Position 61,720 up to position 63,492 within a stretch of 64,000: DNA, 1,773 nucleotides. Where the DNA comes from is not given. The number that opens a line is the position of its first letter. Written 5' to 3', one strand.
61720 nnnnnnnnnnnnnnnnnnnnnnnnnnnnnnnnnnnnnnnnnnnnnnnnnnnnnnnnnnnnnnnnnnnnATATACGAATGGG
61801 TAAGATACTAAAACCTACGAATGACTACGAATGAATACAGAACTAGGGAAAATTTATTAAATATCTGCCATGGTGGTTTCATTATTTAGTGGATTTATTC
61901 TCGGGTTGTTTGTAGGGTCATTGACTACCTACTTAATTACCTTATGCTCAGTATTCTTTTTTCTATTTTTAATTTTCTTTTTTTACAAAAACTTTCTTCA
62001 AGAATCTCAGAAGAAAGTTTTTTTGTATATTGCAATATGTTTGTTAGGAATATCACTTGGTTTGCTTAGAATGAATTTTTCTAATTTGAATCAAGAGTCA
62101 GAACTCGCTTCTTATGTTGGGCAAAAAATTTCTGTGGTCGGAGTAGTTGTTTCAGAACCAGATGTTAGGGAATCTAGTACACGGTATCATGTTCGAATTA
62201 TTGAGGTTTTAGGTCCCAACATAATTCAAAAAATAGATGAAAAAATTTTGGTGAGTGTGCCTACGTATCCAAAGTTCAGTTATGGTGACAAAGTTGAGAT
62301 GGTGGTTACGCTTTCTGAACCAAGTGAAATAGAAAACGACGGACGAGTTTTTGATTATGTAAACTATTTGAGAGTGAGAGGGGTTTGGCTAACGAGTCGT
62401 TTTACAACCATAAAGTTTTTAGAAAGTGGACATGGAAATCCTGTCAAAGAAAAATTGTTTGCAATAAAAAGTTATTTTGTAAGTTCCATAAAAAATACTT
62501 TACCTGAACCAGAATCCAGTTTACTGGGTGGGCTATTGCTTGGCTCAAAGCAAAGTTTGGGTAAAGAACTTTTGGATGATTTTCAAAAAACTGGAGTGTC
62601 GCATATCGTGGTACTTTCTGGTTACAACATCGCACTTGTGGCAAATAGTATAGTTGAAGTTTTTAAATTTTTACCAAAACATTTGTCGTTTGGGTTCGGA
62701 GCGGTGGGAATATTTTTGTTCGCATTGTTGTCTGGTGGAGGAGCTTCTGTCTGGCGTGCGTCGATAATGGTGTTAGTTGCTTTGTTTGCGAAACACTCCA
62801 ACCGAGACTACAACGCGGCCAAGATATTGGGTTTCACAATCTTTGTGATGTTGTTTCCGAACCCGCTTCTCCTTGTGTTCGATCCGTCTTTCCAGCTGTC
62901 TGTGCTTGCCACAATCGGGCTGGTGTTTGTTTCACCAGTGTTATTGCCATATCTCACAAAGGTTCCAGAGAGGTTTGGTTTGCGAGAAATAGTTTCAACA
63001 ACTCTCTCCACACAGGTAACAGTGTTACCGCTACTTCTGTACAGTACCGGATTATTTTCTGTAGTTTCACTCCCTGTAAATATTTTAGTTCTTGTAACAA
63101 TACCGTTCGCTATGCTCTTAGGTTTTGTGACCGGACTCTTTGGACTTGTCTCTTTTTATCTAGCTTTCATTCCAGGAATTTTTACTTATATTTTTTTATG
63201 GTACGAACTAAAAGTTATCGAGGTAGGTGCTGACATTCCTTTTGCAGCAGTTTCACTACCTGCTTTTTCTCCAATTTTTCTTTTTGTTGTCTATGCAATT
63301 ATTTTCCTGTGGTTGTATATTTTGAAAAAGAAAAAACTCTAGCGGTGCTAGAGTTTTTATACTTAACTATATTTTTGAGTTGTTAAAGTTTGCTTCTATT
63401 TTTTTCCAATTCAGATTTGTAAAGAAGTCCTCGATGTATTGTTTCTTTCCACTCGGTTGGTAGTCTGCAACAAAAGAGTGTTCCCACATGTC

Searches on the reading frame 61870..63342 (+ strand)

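Call 10: search_protein_families(library=pfam, proteins=[window:61870-63342:+])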
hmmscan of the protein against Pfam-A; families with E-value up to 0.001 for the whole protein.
window:61870-63342:+ (490 aa): 2 families
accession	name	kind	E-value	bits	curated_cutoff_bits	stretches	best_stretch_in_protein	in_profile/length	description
PF03772.21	Competence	-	1.4e-46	159.5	23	1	222-487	1-269/270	Competence protein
PF13567.11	DUF4131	-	1.3e-22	80.7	31.6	1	18-177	3-158/165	Domain of unknown function (DUF4131)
